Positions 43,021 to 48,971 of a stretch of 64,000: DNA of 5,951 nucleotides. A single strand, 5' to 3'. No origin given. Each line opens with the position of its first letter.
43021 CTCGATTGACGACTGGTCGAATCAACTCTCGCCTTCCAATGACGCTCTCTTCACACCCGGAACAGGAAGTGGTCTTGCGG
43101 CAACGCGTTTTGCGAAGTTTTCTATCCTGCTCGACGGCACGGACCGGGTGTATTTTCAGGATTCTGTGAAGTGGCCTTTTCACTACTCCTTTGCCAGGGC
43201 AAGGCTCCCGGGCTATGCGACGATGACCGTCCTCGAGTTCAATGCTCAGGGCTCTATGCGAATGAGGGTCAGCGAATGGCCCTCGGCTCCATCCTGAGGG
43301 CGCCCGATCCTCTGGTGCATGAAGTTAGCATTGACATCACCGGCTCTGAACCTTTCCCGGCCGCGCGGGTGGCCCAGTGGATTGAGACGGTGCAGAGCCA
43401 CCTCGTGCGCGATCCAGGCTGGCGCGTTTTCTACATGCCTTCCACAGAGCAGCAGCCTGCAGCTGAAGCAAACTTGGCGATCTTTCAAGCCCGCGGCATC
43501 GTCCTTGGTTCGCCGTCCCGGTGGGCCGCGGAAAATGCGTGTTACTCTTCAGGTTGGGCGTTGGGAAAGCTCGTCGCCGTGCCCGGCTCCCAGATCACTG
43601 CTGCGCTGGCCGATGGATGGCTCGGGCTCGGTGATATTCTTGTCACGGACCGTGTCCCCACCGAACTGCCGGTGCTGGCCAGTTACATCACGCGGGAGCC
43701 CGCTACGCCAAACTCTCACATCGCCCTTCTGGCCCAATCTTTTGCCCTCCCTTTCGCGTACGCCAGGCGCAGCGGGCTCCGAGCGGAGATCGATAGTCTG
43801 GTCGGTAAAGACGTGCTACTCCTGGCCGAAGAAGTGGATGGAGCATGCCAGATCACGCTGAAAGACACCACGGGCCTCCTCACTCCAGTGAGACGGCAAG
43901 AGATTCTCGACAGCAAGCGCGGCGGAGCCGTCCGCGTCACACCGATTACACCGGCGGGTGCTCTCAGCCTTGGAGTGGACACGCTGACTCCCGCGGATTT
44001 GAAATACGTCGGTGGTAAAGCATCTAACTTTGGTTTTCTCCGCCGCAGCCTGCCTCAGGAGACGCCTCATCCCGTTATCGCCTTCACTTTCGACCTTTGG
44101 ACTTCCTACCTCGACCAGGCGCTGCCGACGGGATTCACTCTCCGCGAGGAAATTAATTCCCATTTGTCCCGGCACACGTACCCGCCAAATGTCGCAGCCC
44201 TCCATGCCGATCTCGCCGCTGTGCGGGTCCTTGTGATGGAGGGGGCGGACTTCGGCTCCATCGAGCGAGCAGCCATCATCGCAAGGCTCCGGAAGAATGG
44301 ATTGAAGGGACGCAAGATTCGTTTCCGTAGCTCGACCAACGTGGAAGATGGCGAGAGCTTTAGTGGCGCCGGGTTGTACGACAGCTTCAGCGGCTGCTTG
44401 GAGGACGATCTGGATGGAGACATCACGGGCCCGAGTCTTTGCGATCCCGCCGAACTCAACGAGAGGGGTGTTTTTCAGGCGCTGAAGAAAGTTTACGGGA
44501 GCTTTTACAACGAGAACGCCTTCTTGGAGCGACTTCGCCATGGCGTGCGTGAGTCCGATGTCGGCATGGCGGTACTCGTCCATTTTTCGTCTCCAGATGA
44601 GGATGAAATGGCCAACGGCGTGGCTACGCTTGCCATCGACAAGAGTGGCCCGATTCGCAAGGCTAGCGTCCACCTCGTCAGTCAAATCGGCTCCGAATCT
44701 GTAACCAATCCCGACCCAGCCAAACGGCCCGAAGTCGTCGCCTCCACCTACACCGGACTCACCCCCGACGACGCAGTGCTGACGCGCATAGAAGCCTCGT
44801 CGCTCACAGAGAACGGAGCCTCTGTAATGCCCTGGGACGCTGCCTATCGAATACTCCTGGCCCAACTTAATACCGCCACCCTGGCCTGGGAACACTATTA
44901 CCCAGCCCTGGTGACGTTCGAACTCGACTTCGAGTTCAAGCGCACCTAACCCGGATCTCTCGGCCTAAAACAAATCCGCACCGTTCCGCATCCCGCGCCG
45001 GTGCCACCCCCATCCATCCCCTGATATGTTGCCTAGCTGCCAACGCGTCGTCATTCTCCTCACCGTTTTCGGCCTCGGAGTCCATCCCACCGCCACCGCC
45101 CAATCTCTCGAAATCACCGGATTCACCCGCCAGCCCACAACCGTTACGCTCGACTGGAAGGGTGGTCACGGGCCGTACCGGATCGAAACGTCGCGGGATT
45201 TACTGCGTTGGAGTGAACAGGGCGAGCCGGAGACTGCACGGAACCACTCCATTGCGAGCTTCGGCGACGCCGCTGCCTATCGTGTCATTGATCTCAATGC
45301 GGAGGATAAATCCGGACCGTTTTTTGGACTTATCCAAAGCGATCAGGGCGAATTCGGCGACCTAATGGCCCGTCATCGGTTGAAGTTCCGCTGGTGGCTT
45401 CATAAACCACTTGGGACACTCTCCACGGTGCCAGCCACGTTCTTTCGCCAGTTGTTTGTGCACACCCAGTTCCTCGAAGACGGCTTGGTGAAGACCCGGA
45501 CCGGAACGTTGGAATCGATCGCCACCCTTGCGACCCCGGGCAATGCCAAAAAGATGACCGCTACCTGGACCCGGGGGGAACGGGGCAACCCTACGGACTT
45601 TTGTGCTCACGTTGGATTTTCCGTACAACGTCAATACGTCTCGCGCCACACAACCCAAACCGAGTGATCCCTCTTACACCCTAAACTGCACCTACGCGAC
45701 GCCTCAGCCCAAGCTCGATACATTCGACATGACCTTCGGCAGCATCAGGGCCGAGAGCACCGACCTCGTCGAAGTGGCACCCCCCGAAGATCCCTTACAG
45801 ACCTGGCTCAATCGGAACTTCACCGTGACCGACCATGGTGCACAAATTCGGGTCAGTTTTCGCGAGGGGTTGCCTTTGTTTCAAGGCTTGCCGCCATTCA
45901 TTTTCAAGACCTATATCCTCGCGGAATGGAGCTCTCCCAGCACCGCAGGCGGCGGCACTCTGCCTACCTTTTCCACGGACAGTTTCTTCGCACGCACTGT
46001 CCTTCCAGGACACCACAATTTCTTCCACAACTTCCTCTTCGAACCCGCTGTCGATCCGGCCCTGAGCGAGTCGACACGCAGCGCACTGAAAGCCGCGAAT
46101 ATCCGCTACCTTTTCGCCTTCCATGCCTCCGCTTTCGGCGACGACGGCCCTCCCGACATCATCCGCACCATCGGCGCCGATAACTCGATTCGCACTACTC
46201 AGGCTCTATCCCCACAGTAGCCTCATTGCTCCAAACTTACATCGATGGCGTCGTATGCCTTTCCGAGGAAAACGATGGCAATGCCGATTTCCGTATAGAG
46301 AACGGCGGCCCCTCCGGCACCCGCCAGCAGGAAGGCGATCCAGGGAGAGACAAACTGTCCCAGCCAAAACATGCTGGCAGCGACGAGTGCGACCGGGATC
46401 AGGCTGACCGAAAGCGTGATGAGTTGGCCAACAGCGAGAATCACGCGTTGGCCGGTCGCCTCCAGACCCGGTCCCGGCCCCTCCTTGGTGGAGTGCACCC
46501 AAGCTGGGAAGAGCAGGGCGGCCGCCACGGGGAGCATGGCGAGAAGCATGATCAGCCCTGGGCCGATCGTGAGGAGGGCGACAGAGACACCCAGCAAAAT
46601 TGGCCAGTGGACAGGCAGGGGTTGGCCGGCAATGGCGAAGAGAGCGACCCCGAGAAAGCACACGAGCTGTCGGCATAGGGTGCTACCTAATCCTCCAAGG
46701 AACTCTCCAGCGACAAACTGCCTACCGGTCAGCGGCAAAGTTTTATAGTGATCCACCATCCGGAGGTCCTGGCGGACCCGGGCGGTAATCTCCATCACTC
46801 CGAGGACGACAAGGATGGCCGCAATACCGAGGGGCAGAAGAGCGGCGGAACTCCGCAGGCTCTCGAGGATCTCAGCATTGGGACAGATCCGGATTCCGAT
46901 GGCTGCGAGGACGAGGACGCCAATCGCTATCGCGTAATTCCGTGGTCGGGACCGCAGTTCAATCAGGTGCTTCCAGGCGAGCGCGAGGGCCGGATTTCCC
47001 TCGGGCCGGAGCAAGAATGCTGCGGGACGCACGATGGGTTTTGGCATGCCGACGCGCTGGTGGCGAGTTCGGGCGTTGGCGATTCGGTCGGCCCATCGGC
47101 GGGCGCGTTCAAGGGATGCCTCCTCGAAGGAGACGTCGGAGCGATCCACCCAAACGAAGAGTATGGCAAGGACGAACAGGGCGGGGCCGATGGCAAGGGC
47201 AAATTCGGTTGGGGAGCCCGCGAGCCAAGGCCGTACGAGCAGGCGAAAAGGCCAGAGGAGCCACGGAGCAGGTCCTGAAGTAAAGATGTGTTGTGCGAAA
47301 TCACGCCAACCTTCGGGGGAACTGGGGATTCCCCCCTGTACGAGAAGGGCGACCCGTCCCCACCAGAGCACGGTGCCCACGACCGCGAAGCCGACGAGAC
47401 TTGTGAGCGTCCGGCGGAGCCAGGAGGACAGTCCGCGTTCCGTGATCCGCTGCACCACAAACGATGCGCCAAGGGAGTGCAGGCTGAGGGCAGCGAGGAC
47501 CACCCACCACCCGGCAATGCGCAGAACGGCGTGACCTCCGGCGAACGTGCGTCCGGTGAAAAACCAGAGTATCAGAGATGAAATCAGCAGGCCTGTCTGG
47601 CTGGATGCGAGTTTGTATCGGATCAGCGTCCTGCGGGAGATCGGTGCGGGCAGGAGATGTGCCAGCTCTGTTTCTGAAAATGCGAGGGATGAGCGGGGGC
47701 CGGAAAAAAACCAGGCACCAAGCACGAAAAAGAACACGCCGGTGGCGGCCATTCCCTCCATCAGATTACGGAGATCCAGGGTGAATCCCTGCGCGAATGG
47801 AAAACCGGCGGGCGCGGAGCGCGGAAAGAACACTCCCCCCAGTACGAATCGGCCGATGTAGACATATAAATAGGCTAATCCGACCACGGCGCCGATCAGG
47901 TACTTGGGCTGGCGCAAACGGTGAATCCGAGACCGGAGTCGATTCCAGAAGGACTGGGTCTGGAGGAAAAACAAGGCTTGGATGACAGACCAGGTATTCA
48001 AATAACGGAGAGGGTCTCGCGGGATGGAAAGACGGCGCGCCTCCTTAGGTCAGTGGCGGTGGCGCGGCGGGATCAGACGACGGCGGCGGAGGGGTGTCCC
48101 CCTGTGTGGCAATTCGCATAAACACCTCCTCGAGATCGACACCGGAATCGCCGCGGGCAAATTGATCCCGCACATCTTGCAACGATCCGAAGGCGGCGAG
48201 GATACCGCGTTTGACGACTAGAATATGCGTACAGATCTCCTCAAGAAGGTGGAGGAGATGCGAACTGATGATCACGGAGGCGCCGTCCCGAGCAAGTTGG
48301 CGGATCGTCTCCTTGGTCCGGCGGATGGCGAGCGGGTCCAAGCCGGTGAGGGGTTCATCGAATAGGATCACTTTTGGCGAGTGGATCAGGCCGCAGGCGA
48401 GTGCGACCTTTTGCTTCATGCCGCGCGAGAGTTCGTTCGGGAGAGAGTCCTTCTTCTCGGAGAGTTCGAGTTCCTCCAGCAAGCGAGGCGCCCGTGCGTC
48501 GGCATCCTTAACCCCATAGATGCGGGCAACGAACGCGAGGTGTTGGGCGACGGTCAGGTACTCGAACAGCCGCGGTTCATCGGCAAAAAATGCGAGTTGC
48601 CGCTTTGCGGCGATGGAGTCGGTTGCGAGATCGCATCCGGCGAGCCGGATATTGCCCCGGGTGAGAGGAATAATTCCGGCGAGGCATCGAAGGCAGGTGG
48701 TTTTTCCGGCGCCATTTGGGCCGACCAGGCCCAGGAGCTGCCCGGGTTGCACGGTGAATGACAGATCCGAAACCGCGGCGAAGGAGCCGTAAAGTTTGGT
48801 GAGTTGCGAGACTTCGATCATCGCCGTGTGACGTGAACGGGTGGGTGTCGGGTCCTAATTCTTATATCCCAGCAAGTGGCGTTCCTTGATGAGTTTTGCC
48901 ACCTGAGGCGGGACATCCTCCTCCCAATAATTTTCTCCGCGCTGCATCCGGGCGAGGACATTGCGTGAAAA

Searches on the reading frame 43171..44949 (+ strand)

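Call 45: search_protein_families(library=pfam, proteins=[window:43171-44949:+], max_evalue=0.001)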
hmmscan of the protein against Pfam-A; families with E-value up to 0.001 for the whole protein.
window:43171-44949:+ (592 aa): 1 family
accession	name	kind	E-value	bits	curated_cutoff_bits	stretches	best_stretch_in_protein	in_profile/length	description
PF01326.24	PPDK_N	-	4.3e-10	39.8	27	1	279-471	3-172/328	Pyruvate phosphate dikinase, AMP/ATP-binding domain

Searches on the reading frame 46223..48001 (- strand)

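Call 46: search_protein_families(library=pfam, proteins=[window:46223-48001:-], max_evalue=0.001)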
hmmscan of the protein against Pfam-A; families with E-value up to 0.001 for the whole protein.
window:46223-48001:- (592 aa): 1 family
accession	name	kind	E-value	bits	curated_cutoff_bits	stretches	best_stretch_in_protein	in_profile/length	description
PF16962.11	ABC_export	-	6.6e-14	51.7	29.7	1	8-398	2-375/531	Putative ABC exporter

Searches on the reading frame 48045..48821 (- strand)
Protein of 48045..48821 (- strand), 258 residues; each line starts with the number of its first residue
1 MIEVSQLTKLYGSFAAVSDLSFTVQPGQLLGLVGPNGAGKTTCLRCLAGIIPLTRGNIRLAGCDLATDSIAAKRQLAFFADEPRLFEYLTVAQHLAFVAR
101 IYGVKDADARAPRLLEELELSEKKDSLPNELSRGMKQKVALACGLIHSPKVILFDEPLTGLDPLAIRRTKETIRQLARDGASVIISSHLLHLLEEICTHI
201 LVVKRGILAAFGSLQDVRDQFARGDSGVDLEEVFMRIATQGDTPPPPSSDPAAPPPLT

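Call 46: search_protein_families(library=pfam, proteins=[window:48045-48821:-], max_evalue=0.001)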
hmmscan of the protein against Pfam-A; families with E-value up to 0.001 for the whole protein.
window:48045-48821:- (258 aa): 2 families
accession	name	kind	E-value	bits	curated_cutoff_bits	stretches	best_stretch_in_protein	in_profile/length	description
PF00005.33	ABC_tran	-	2.1e-30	106.5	25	1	18-158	2-136/137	ABC transporter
PF13304.12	AAA_21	-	1.6e-13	51.8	27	1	117-193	224-303/304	AAA domain, putative AbiEii toxin, Type IV TA system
